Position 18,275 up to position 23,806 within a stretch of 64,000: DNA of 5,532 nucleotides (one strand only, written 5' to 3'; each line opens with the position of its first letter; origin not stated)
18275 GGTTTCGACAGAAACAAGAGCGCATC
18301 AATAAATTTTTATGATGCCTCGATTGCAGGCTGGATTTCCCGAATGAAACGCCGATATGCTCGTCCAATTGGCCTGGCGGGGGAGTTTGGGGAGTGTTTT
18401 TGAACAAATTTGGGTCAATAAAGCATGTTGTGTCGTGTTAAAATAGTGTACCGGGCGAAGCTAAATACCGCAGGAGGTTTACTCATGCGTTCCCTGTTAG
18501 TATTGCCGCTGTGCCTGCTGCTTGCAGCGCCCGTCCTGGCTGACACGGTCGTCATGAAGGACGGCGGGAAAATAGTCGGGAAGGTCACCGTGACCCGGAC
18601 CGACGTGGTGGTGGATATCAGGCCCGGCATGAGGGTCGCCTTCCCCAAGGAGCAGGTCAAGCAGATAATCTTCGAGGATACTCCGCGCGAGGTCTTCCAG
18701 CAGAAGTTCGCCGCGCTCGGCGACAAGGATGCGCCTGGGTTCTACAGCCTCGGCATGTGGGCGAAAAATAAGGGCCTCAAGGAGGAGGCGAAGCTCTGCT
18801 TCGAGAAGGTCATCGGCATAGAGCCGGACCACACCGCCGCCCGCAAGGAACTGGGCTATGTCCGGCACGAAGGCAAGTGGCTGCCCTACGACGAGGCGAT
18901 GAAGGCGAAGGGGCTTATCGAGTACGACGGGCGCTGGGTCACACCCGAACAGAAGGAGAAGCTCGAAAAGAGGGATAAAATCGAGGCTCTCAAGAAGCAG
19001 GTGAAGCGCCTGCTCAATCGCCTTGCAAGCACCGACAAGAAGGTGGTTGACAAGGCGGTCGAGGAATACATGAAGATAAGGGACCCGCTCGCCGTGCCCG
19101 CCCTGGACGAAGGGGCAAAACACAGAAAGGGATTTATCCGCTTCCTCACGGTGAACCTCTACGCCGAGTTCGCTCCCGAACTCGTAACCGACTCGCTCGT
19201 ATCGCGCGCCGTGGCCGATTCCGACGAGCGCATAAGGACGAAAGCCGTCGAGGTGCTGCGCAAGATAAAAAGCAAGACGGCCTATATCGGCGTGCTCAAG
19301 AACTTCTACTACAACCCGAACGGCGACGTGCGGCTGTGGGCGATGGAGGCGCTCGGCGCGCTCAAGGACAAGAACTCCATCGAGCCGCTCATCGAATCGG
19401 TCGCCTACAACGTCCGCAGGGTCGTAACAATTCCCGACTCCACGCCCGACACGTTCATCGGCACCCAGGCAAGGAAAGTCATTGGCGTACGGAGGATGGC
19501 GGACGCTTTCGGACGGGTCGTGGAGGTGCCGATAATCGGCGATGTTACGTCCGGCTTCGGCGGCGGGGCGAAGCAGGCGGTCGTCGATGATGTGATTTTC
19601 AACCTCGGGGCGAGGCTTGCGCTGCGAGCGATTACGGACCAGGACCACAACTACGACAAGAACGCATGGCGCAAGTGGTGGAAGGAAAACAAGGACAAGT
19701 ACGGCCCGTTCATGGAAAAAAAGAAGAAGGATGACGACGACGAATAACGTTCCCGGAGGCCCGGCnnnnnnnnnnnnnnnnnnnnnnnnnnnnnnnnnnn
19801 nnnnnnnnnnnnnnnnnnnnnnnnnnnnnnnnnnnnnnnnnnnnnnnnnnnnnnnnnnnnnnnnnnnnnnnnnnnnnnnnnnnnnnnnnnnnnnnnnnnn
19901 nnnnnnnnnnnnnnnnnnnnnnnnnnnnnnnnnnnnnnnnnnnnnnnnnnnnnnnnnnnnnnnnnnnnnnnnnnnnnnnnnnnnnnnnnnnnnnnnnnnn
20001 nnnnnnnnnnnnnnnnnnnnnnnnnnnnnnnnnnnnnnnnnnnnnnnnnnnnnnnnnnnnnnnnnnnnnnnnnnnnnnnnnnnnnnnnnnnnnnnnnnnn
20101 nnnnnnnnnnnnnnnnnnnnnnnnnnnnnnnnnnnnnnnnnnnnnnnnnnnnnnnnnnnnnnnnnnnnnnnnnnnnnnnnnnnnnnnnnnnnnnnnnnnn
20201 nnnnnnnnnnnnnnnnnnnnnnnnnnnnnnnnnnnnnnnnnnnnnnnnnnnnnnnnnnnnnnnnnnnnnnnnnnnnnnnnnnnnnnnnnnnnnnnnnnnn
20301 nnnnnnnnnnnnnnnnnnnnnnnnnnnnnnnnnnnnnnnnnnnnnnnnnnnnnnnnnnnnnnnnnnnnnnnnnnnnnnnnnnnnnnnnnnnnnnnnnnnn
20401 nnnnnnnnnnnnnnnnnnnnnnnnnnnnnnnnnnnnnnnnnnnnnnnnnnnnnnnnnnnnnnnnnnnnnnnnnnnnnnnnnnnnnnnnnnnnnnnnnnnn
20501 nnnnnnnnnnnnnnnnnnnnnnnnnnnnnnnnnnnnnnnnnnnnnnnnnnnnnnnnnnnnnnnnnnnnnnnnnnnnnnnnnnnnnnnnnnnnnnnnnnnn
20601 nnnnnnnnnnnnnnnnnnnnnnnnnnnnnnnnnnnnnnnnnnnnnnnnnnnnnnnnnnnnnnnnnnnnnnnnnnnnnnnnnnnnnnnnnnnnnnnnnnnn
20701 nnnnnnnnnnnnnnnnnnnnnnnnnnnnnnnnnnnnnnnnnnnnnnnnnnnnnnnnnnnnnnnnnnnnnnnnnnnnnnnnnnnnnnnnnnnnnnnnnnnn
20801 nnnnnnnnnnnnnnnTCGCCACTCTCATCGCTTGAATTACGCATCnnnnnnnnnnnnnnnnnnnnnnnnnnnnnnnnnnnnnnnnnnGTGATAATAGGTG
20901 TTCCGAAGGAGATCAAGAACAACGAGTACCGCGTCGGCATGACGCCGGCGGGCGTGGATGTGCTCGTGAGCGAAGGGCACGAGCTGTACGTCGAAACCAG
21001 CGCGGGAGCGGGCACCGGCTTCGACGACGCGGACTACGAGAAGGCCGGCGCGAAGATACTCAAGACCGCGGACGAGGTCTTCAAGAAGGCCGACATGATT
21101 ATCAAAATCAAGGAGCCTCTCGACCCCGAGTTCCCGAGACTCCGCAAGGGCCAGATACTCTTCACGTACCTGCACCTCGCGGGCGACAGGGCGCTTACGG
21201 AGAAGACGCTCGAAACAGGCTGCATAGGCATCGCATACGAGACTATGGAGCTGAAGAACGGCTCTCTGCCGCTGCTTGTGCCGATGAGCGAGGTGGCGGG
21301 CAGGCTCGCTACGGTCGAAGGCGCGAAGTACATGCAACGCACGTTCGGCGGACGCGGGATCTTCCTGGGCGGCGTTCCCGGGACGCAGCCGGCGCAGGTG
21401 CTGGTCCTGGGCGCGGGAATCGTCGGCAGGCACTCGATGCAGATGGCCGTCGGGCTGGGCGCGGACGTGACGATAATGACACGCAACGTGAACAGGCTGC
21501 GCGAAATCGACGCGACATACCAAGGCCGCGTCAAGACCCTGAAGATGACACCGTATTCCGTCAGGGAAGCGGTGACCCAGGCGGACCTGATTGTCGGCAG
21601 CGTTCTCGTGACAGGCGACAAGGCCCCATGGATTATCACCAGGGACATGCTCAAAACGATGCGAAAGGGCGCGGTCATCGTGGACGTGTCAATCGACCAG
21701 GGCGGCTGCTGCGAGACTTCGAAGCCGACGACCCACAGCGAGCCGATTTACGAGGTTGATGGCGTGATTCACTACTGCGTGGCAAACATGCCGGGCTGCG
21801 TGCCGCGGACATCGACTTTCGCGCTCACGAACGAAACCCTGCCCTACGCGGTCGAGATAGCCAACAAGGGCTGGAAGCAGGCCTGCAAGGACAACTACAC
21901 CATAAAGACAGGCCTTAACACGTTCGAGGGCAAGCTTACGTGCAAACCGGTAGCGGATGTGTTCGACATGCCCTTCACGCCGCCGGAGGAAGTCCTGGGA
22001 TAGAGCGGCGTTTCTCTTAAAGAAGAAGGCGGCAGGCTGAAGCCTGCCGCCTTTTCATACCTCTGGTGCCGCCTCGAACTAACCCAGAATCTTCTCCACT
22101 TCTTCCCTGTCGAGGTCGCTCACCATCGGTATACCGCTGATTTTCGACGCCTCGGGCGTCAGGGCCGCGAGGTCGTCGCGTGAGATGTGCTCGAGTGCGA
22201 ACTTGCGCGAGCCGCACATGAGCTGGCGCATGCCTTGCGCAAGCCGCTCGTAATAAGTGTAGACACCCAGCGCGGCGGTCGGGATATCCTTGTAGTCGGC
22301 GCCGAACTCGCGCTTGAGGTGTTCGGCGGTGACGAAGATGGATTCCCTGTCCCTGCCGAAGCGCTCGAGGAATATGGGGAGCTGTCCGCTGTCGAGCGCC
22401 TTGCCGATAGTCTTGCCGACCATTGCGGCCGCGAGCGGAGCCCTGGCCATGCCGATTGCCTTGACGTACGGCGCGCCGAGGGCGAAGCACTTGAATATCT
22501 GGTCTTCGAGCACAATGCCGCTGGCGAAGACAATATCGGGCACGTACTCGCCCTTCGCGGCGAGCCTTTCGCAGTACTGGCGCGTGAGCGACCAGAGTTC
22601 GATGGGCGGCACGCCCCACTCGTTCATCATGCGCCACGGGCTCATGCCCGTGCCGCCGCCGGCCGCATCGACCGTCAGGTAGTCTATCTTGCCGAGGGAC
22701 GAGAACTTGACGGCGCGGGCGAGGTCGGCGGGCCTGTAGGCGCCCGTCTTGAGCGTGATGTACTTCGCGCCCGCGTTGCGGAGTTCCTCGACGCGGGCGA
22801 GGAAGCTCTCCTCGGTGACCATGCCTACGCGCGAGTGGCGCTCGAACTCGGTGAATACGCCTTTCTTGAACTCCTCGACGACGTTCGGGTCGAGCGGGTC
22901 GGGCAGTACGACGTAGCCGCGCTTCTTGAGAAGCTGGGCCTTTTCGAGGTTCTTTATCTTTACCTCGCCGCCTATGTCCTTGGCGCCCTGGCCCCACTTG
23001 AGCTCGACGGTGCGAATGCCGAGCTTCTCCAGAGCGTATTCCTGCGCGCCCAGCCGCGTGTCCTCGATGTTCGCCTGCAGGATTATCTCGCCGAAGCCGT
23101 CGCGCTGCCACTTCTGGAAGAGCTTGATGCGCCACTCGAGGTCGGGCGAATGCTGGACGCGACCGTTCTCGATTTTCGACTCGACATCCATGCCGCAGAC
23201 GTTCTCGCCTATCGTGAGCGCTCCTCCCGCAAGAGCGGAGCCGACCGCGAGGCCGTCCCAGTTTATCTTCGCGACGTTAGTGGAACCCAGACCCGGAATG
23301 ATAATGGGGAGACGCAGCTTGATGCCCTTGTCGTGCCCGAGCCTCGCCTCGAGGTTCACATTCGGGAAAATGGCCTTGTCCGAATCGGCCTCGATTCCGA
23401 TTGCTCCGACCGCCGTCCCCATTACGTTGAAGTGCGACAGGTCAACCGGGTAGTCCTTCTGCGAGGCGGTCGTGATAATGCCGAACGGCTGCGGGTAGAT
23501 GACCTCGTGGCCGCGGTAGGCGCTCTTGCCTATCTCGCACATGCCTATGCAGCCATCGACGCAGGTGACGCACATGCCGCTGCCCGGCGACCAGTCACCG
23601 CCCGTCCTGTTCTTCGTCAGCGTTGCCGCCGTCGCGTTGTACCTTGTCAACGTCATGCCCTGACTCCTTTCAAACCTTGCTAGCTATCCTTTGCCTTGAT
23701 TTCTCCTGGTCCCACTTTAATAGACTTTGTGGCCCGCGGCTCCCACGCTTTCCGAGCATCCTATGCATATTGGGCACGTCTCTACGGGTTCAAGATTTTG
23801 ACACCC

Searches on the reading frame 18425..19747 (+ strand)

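Call 21: search_protein_families(library=pfam, proteins=[window:18425-19747:+])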
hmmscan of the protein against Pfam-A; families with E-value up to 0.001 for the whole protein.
window:18425-19747:+ (440 aa): 3 families
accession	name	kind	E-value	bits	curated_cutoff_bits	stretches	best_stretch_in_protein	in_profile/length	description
PF13646.12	HEAT_2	-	1.4e-11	44.9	27.7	1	256-333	2-78/88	HEAT repeats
PF03130.22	HEAT_PBS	-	2.8e-06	27.7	20.9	1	302-325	1-24/27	PBS lyase HEAT-like repeat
PF13181.12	TPR_8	-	0.00031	21.1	25.7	0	106-136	4-34/34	Tetratricopeptide repeat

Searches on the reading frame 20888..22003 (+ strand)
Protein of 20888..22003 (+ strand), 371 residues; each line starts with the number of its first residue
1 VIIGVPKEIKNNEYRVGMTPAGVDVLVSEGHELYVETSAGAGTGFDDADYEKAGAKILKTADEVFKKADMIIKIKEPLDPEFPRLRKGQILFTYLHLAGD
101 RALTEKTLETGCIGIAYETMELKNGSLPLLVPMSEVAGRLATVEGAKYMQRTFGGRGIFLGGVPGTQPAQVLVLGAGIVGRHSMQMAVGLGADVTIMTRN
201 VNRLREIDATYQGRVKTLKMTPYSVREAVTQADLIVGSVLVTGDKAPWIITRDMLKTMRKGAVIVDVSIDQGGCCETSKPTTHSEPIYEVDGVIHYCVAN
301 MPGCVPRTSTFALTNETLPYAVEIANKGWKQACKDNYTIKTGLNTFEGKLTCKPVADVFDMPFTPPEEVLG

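Call 21: search_protein_families(library=pfam, proteins=[window:20888-22003:+])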
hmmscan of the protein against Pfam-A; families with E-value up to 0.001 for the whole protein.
window:20888-22003:+ (371 aa): 6 families
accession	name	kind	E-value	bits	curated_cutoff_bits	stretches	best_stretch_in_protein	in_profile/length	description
PF01262.27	AlaDh_PNT_C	-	2.3e-83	279.3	23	1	141-352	1-213/214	Alanine dehydrogenase/PNT, C-terminal domain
PF05222.21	AlaDh_PNT_N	-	1.4e-48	165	30.4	1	4-137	1-136/136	Alanine dehydrogenase/PNT, N-terminal domain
PF02826.25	2-Hacid_dh_C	-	2.4e-08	34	25.1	1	169-268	37-127/178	D-isomer specific 2-hydroxyacid dehydrogenase, NAD binding domain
PF01488.26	Shikimate_DH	-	1e-06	29.3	24.3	1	167-269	11-113/138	Shikimate / quinate 5-dehydrogenase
PF03807.23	F420_oxidored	-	0.00015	22.7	21.6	1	171-239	2-67/94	NADP oxidoreductase coenzyme F420-dependent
PF03435.24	Sacchrp_dh_NADP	-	0.00097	19.9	25.1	0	171-236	1-73/129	Saccharopine dehydrogenase NADP binding domain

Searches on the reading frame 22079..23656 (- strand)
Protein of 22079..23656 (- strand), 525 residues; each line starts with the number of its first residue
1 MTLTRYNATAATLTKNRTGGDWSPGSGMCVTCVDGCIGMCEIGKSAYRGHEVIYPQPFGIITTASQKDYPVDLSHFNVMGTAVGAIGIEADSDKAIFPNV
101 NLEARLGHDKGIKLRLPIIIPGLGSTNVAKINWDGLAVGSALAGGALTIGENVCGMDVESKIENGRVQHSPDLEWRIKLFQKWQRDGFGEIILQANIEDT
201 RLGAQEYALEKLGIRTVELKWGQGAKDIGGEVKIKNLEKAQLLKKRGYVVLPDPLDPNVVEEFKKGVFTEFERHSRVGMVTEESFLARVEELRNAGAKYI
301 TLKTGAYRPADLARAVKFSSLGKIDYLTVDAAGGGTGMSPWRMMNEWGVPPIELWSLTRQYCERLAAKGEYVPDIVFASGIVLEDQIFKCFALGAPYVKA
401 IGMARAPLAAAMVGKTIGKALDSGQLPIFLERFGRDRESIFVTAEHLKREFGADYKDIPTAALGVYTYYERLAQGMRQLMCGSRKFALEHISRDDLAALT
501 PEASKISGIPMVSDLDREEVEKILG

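Call 7: search_protein_families(library=pfam, proteins=[window:22079-23656:-])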
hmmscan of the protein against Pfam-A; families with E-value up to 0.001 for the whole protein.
window:22079-23656:- (525 aa): 1 family
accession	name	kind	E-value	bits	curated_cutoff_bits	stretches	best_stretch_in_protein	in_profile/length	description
PF01645.23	Glu_synthase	-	2.9e-09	37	20.4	1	280-408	186-308/369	Conserved region in glutamate synthase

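Call 22: search_protein_families(library=ncbifam, proteins=[window:22079-23656:-], max_evalue=0.00001)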
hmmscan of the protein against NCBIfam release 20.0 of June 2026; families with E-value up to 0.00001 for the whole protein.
window:22079-23656:- (525 aa): 0 families

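Call 62: search_solved_structures(query=window:22079-23656:-, max_evalue=0.001)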
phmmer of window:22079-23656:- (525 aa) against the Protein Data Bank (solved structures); distinct sequences matched with E-value up to 0.001: 0.
